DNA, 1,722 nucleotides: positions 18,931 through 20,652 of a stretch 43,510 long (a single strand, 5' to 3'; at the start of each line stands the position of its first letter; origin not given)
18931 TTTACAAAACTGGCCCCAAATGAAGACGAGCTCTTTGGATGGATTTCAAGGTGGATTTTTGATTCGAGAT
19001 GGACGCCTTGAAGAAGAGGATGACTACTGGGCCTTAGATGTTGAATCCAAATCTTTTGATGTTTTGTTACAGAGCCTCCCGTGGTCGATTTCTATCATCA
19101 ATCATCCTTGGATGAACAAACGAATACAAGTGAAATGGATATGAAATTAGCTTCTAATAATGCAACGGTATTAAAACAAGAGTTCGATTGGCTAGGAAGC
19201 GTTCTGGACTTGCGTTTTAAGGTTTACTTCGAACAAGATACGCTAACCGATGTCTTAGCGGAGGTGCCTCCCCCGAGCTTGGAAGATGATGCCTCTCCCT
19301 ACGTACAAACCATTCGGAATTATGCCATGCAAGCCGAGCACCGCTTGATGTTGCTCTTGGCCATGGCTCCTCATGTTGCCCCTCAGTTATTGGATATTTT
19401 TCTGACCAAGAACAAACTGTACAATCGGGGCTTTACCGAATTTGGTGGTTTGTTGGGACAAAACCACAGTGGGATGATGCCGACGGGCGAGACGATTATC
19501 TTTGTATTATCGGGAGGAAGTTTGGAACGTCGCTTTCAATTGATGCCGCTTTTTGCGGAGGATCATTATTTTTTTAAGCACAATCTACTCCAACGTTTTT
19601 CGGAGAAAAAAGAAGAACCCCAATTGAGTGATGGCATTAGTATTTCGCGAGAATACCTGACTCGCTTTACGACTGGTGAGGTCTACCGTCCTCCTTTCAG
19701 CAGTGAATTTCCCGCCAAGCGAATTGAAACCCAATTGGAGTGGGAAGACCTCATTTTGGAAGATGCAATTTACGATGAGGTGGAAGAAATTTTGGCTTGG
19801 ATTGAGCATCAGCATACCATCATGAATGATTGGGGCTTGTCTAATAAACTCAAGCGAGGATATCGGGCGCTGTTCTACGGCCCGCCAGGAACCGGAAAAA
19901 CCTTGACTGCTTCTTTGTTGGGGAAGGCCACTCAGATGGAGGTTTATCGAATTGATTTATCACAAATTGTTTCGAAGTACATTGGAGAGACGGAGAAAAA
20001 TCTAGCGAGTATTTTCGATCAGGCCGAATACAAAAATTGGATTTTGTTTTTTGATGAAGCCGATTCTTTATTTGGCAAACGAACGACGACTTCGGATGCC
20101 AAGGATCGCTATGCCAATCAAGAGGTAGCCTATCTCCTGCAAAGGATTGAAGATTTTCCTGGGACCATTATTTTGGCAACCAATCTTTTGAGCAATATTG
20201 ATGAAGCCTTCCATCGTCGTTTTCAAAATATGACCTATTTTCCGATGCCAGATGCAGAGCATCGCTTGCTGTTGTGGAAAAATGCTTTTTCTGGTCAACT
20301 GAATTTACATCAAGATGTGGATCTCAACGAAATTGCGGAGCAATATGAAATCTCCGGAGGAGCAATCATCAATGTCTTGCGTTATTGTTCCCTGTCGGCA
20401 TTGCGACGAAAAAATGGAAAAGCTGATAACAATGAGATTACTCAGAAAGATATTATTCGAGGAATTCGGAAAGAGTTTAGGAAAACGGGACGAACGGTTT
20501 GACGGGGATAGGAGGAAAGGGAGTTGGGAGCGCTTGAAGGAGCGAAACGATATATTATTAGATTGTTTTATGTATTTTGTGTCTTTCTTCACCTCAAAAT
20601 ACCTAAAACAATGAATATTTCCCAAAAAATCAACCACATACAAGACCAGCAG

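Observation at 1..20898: Distal two-thirds of an Afp/PVC-type contractile injection system operon in a Bacteroidota genome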

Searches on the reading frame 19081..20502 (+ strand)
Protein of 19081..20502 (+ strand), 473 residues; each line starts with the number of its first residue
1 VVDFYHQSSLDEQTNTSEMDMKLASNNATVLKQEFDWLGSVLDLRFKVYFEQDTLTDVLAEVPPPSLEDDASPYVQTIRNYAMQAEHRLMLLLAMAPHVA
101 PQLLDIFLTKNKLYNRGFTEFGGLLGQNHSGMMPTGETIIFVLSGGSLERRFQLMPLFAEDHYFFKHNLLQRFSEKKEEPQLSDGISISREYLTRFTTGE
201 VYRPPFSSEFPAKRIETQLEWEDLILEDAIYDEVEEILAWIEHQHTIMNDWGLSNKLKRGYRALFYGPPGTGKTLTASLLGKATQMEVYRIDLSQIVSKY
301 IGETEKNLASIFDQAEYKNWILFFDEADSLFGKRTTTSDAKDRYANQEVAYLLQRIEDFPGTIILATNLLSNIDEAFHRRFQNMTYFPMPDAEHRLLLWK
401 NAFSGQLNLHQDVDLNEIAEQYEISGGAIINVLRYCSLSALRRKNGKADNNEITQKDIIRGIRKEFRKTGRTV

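Call 3: search_protein_families(library=pfam, proteins=[window:19081-20502:+], max_evalue=0.01)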
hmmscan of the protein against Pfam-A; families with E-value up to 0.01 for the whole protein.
window:19081-20502:+ (473 aa): 5 families
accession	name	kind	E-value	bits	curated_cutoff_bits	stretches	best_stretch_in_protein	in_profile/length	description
PF00004.35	AAA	-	3.8e-29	102.2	21.2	1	264-388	2-130/131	ATPase family associated with various cellular activities (AAA)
PF05707.18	Zot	-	0.0004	20.3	20.3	1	302-380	63-138/197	Zonular occludens toxin (Zot)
PF12775.13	AAA_7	-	0.0024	17.9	25.8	1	241-289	14-62/181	P-loop containing dynein motor region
PF05496.18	RuvB_N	-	0.0058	16.8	27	0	263-328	36-94/159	Holliday junction DNA helicase RuvB P-loop domain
PF00005.33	ABC_tran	-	0.0087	17.1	25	0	253-344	4-80/137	ABC transporter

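Call 6: search_protein_families(library=ncbifam, proteins=[window:19081-20502:+], max_evalue=0.01)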
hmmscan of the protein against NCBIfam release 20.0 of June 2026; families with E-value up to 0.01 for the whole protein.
window:19081-20502:+ (473 aa): 20 families
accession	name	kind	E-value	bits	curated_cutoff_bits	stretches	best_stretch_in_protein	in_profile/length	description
NF042959.1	IteA_antiphage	equivalog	9.7e-31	107.2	510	1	218-456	88-320/367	anti-phage ATPase IteA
NF041006.2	cell_div_CdvC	equivalog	2.4e-27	95.8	650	1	263-457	137-341/370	cell division protein CdvC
NF003069.1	PRK03992.1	subfamily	2.8e-27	95.9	500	1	263-464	168-371/379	proteasome-activating nucleotidase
TIGR01242.2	TIGR01242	subfamily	9.8e-27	93.9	500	1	263-466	151-356/362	proteasome-activating nucleotidase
TIGR01243.1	CDC48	subfamily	1e-26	93.5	802.65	1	218-460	449-694/733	CDC48 family AAA ATPase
NF047748.1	PrtsmActNtasePan1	equivalog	6.5e-21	74.8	750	1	232-443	158-372/405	proteasome-activating nucleotidase Pan1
NF047747.1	PrtsmActNtasePan2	equivalog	1e-20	74.4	700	1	263-445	188-377/397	proteasome-activating nucleotidase Pan2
TIGR01241.2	FtsH_fam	equivalog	3.1e-17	62.6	600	1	218-464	158-408/598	ATP-dependent zinc metalloprotease FtsH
TIGR03922.1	T7SS_EccA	equivalog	7.4e-11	41.3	466.65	1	259-358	311-412/557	type VII secretion AAA-ATPase EccA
NF008004.0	PRK10733.1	equivalog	1.5e-10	39.7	1008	1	229-443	159-375/644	ATP-dependent zinc metalloprotease FtsH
TIGR03689.1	pup_AAA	equivalog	3.1e-10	39.4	504.75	1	258-341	214-314/512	proteasome ATPase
TIGR02881.1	spore_V_K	equivalog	3.7e-07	29.5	422.95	1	224-331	8-118/261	stage V sporulation protein K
NF003229.0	PRK04195.1-5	equivalog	3.4e-06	26.1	280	1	236-333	28-118/413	replication factor C large subunit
NF001679.0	PRK00440.1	equivalog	0.00034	19.8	303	1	263-393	42-166/322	replication factor C small subunit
TIGR02639.1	ClpA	equivalog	0.0011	17.3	993.15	0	248-299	475-526/734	ATP-dependent Clp protease ATP-binding subunit ClpA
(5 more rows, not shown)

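Call 71: find_homologous_proteins(query=window:19141-20499:+, max_evalue=1e-40)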
Query window:19141-20499:+ (453 aa): 8000 proteins with E <= 1e-40 among 8000 candidates; the best 120 are listed.
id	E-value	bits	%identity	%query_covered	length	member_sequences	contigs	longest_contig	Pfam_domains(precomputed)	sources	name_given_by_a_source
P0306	0.0e+0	1030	100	100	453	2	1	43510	PF00004.36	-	-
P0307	1.3e-247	840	83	100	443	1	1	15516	PF00004.36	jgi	-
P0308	2.0e-204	697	69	96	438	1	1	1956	PF00004.36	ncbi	-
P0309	4.1e-190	650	63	99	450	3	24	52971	PF00004.36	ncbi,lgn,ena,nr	ncbi:MAG: ATP-binding protein [Saprospiraceae bacterium]|nr:ATP-binding protein [Saprospiraceae bact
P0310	8.3e-190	649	62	99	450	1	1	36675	PF00004.36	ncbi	-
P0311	3.9e-186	637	61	99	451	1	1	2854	PF00004.36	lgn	-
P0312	2.1e-184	631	60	99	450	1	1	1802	PF00004.36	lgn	-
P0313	1.5e-183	629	61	99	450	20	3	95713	PF00004.36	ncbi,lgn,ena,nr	ncbi:MAG TPA: ATP-binding protein [Flavilitoribacter sp.]|nr:ATP-binding protein [Flavilitoribacter 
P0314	4.5e-182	624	61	99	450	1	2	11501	PF00004.36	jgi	jgi:hypothetical protein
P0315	4.7e-182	624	60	100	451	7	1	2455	PF00004.36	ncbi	-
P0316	4.3e-181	621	62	99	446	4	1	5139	PF00004.36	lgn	-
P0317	4.6e-181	620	61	99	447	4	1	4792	PF00004.36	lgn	-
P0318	2.2e-180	618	59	100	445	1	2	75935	PF00004.36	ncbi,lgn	-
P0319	2.4e-180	618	60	99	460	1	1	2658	PF00004.36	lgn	-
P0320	3.2e-180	618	60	99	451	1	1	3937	PF00004.36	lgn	-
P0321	3.7e-180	617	59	99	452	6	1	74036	PF00004.36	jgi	-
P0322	1.2e-179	616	59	99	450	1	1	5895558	PF00004.36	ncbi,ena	-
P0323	2.7e-178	611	59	100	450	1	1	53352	PF00004.36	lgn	-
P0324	6.0e-178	610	60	99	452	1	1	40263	PF00004.36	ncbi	-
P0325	1.8e-177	609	59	99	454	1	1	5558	PF00004.36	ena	-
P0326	2.1e-177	608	58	100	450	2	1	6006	PF00004.36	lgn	-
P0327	2.1e-177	608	59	100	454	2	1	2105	PF00004.36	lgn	-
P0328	2.5e-177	608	60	99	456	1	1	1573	PF00004.36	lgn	-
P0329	2.9e-177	608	60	99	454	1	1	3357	PF00004.36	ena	-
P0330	4.5e-177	607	59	100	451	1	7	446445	PF00004.36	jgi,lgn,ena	-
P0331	5.7e-177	607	59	99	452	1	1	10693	PF00004.36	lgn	-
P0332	1.0e-176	606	60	99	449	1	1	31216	PF00004.36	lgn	-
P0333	1.0e-176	606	60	99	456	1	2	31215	PF00004.36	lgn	-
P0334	2.0e-176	605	58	100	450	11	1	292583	PF00004.36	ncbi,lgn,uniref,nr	ncbi:ATP-binding protein [Sediminibacterium goheungense]|uniref:ATPase family protein associated wit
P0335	2.2e-176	605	59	100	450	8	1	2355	PF00004.36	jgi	jgi:hypothetical protein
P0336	2.4e-176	605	58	100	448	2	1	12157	PF00004.36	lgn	-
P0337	3.7e-176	604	58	99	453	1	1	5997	PF00004.36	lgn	-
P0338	4.7e-176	604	60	100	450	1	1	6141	PF00004.36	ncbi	-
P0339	8.1e-176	603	58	100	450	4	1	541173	PF00004.36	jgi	jgi:hypothetical protein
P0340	9.0e-176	603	58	100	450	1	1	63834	PF00004.36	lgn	-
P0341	1.4e-175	602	58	99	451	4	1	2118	PF00004.36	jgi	jgi:hypothetical protein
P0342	1.5e-175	602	58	99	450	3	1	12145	PF00004.36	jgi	jgi:hypothetical protein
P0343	3.8e-175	601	58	100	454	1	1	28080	PF00004.36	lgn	-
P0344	4.0e-175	601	60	98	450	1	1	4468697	PF00004.36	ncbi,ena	-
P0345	7.0e-175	600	57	99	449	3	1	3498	PF00004.36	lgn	-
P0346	8.5e-175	600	58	100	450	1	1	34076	PF00004.36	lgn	-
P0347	9.2e-175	600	58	100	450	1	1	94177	PF00004.36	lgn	-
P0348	1.0e-174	600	59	100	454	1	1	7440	PF00004.36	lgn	-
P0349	1.1e-174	599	58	99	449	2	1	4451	PF00004.36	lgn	-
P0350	1.7e-174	599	59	100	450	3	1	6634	PF00004.36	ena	-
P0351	1.9e-174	599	57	99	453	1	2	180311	PF00004.36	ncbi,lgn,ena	-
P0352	2.0e-174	599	58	100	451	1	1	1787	PF00004.36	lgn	-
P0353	2.4e-174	598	58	100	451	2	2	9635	PF00004.36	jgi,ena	-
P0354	2.7e-174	598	59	99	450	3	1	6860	PF00004.36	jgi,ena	-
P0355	2.7e-174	598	57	100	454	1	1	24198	PF00004.36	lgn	-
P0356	3.3e-174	598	59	100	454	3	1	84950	PF00004.36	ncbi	ncbi:MAG: ATP-binding protein [Bacteroidota bacterium]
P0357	3.6e-174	598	59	98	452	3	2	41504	PF00004.36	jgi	-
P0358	4.4e-174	597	58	99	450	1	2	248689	PF00004.36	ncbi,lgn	ncbi:MAG: ATP-binding protein [Bacteroidota bacterium]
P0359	4.5e-174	597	59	99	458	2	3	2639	PF00004.36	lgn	-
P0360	8.2e-174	597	58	99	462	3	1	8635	PF00004.36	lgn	-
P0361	1.2e-173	596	58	100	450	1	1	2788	PF00004.36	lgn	-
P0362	1.3e-173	596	58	99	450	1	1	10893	PF00004.36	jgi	jgi:AAA+ superfamily predicted ATPase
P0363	1.5e-173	596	60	98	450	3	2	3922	PF00004.36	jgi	-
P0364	1.6e-173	596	59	99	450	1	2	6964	PF00004.36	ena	-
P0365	1.8e-173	595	59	99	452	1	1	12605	PF00004.36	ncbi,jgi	jgi:AAA+ superfamily predicted ATPase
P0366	2.0e-173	595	60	99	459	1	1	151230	PF00004.36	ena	-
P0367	2.6e-173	595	58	99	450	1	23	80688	PF00004.36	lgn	-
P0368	5.8e-173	594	58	99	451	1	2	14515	PF00004.36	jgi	jgi:AAA+ superfamily predicted ATPase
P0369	9.3e-173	593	59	98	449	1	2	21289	PF00004.36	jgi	jgi:hypothetical protein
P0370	1.1e-172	593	58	100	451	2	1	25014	PF00004.36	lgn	-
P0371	1.1e-172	593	59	99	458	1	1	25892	PF00004.36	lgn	-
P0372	1.2e-172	593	58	99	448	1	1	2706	PF00004.36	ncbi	ncbi:MAG: ATP-binding protein [Bacteroidota bacterium]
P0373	1.6e-172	592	58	99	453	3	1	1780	PF00004.36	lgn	-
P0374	2.2e-172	592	58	100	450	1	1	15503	PF00004.36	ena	-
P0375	2.5e-172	592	58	99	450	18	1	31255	PF00004.36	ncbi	-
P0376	3.0e-172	591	58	99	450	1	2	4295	PF00004.36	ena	-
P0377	3.0e-172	591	58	99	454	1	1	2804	PF00004.36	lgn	-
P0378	3.3e-172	591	58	99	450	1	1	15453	PF00004.36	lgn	-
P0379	3.4e-172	591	58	100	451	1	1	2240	PF00004.36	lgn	-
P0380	5.3e-172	591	57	100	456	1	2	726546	PF00004.36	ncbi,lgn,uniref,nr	ncbi:ATP-binding protein [Portibacter lacus]|uniref:AAA+ ATPase domain-containing protein n=1 Tax=Po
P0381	8.8e-172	590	57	99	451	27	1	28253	PF00004.36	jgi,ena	jgi:hypothetical protein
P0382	9.8e-172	590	59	100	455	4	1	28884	PF00004.36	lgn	-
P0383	9.9e-172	590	58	99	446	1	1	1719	PF00004.36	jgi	jgi:hypothetical protein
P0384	1.0e-171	590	61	98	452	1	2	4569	PF00004.36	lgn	-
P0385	1.3e-171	589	57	100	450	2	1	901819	PF00004.36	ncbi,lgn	ncbi:MAG: ATP-binding protein [Bacteroidota bacterium]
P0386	1.3e-171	589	57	99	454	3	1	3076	PF00004.36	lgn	-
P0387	1.3e-171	589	58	100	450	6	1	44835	PF00004.36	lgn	-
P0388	1.5e-171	589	59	99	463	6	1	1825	PF00004.36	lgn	-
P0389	2.5e-171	588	56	100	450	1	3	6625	PF00004.36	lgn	-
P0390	2.8e-171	588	57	99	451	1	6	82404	PF00004.36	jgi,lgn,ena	jgi:hypothetical protein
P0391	3.2e-171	588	57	99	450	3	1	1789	PF12775.14,PF00004.36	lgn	-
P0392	3.5e-171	588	59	99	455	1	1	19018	PF00004.36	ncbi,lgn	-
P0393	3.6e-171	588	57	99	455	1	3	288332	PF00004.36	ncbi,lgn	-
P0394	3.7e-171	588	57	100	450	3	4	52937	PF00004.36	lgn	-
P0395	3.7e-171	588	58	99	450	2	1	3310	PF00004.36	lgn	-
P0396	4.0e-171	588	57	99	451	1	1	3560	PF00004.36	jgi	jgi:hypothetical protein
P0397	4.2e-171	588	57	100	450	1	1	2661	PF00004.36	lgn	-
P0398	5.3e-171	587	57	99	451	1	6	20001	PF00004.36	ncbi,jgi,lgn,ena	jgi:hypothetical protein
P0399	5.5e-171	587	58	99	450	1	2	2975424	PF00004.36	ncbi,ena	-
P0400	6.2e-171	587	57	100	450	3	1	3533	PF00004.36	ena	-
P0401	6.5e-171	587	58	99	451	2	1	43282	PF00004.36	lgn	-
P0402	8.9e-171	587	59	99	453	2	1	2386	PF00004.36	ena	-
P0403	1.0e-170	586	57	100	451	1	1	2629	PF00004.36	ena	-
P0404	1.2e-170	586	58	99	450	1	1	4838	PF00004.36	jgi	jgi:hypothetical protein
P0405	1.2e-170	586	57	99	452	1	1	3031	PF00004.36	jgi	-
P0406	1.5e-170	586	57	100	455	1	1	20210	PF00004.36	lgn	-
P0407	1.7e-170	586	57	99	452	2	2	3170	PF00004.36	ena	-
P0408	2.0e-170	585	56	99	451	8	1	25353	PF00004.36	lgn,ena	-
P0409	2.0e-170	585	58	99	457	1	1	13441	PF00004.36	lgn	-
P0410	2.1e-170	585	57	100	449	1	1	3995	PF22977.3,PF00004.36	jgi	jgi:hypothetical protein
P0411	2.9e-170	585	58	99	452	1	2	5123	PF00004.36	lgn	-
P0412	3.1e-170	585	58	99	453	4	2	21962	PF00004.36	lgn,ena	-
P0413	3.5e-170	585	58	99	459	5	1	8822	PF00004.36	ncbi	-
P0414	4.2e-170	584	57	100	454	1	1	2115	PF00004.36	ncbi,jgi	-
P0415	4.3e-170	584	57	100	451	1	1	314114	PF00004.36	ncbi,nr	ncbi:MAG: ATP-binding protein [Bacteroidota bacterium]|nr:ATP-binding protein [Bacteroidota bacteriu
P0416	4.5e-170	584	57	99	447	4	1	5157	PF00004.36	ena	-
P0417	4.5e-170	584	56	100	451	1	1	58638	PF00004.36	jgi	jgi:AAA+ superfamily predicted ATPase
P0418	4.6e-170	584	56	99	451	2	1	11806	PF00004.36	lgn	-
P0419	4.9e-170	584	58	99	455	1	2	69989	PF00004.36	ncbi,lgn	-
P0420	5.1e-170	584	57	100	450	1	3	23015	PF00004.36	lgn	-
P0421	5.2e-170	584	58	99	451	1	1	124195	PF00004.36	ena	-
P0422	6.4e-170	584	57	100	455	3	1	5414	PF00004.36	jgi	jgi:AAA+ superfamily predicted ATPase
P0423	7.8e-170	583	57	99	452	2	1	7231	PF00004.36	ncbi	-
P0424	7.8e-170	583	55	100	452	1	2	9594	PF22977.3,PF00004.36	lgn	-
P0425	8.6e-170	583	58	98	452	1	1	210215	PF00004.36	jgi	jgi:AAA+ superfamily predicted ATPase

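Call 72: find_encoding_contigs(protein=P0307, flank=10000, max_places=2)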
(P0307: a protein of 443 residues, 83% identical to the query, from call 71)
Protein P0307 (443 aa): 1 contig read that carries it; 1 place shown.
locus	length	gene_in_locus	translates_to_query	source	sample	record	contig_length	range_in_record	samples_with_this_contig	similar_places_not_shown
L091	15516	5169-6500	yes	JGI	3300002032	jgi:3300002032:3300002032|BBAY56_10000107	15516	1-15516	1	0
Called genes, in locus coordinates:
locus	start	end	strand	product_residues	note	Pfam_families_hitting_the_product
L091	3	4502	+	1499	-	?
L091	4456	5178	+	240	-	PF19268:CIS_TMP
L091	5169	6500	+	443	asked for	PF00004:AAA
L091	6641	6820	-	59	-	-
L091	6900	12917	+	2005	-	PF13191:AAA_16 (weak)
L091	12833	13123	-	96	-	-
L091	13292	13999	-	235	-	PF00691:OmpA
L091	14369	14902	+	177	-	-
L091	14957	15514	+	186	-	?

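Call 73: find_encoding_contigs(protein=P0309, flank=10000, max_places=2)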
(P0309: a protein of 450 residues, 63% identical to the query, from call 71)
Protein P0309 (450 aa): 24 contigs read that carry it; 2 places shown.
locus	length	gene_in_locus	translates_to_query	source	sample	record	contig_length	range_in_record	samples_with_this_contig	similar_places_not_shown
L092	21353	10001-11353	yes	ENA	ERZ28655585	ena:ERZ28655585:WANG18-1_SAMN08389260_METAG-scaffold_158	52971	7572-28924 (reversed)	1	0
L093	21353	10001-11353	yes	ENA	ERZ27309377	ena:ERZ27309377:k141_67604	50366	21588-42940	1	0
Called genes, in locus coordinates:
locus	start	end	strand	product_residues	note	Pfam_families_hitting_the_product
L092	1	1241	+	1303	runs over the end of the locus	-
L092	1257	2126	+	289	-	-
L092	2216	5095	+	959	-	-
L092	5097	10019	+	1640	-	PF19268:CIS_TMP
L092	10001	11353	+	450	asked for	PF00004:AAA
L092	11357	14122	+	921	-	-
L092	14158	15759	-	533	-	-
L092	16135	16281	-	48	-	-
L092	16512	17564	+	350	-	PF00034:Cytochrom_C (weak), PF13442:Cytochrome_CBB3 (weak)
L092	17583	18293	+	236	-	PF13442:Cytochrome_CBB3 (faint), PF07635:PSCyt1 (weak)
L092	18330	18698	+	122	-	-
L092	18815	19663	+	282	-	PF19089:DUF5777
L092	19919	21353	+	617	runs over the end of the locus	PF17899:Peptidase_M61_N, PF05299:Peptidase_M61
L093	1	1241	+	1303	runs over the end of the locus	-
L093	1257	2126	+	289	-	-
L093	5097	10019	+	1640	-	PF19268:CIS_TMP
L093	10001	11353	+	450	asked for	PF00004:AAA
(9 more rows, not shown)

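Call 74: find_encoding_contigs(protein=P0313, flank=10000, max_places=1)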
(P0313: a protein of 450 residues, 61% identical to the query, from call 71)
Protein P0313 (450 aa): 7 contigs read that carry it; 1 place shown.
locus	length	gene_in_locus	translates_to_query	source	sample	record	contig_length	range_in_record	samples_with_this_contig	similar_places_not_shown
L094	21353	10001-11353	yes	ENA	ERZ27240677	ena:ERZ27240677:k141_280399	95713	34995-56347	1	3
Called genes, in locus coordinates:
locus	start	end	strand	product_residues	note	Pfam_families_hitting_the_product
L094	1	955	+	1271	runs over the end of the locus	-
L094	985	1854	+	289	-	-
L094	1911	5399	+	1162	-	PF14229:DUF4332 (faint), PF14520:HHH_5 (faint)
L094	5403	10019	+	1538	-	PF19268:CIS_TMP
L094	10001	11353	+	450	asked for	PF00004:AAA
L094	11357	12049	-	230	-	PF06210:DUF1003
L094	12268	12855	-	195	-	-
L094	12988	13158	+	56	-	-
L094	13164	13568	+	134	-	-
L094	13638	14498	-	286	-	PF03096:Ndr (weak), PF00561:Abhydrolase_1, PF12146:Hydrolase_4, PF12697:Abhydrolase_6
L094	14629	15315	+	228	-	PF00072:Response_reg, PF04397:LytTR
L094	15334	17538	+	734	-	PF00512:HisKA, PF02518:HATPase_c, PF00072:Response_reg, PF01627:Hpt (weak)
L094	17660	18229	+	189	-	PF04542:Sigma70_r2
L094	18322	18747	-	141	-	PF07715:Plug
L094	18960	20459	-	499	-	PF00089:Trypsin, PF13365:Trypsin_2, PF00595:PDZ, PF13180:PDZ_2, PF17820:PDZ_6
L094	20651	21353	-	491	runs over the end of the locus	-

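Call 76: search_protein_families(library=pfam, proteins=[L091:6900-12914:+, L092:11357-14119:+, L092:14158-15756:-], max_evalue=0.01)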
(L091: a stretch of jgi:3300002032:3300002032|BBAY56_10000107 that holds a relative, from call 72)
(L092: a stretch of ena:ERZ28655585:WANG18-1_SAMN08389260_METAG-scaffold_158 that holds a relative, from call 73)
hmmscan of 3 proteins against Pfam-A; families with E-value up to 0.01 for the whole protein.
L091:6900-12914:+ (2005 aa): 2 families
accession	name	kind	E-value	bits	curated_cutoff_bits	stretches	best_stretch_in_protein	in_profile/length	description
PF13191.12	AAA_16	-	1.7e-07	32.3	32.6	1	48-97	1-51/167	AAA ATPase domain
PF00004.35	AAA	-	0.0062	17.4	21.2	0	74-98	2-26/131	ATPase family associated with various cellular activities (AAA)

L092:11357-14119:+ (921 aa): 0 families

L092:14158-15756:- (532 aa): 0 families

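Call 96: search_solved_structures(query=window:19141-20499:+, max_evalue=1e-20)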
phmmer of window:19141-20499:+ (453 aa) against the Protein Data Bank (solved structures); distinct sequences matched with E-value up to 1e-20: 74 (the best 60 are shown).
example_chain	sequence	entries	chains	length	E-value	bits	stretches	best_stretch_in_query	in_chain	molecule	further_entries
5vc7_A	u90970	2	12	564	3.3e-42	148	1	238-442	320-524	VCP-like ATPase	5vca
5g4g_A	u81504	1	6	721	8.1e-42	146.7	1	238-442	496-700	VCP-LIKE ATPASE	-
5g4f_A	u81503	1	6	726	8.3e-42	146.6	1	238-442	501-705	VCP-LIKE ATPASE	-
7wub_C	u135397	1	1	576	7.4e-41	143.5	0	243-429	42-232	Transitional endoplasmic reticulum ATPase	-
7wub_D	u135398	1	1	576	7.6e-41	143.5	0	243-429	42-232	Transitional endoplasmic reticulum ATPase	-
6mck_A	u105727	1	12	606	9.4e-41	143.2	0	243-429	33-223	Transitional endoplasmic reticulum ATPase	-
8rs9_A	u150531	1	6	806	1.4e-40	142.6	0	243-429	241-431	Transitional endoplasmic reticulum ATPase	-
8pqx_A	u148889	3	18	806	1.9e-40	142.2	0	243-429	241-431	Transitional endoplasmic reticulum ATPase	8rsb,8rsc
8r0e_A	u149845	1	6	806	1.9e-40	142.2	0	243-429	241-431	Transitional endoplasmic reticulum ATPase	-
5c18_A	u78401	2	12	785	2e-40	142.1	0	243-429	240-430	Transitional endoplasmic reticulum ATPase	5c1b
7rlj_A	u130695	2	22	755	2e-40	142.1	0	243-429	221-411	Transitional endoplasmic reticulum ATPase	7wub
8yka_A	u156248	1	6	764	2.1e-40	142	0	243-429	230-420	Transitional endoplasmic reticulum ATPase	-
7mdm_B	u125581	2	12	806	2.3e-40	141.9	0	243-429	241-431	Transitional endoplasmic reticulum ATPase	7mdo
7y4w_A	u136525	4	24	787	2.4e-40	141.8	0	243-429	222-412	Transitional endoplasmic reticulum ATPase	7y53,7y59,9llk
5c19_A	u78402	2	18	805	2.5e-40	141.8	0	243-429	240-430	Transitional endoplasmic reticulum ATPase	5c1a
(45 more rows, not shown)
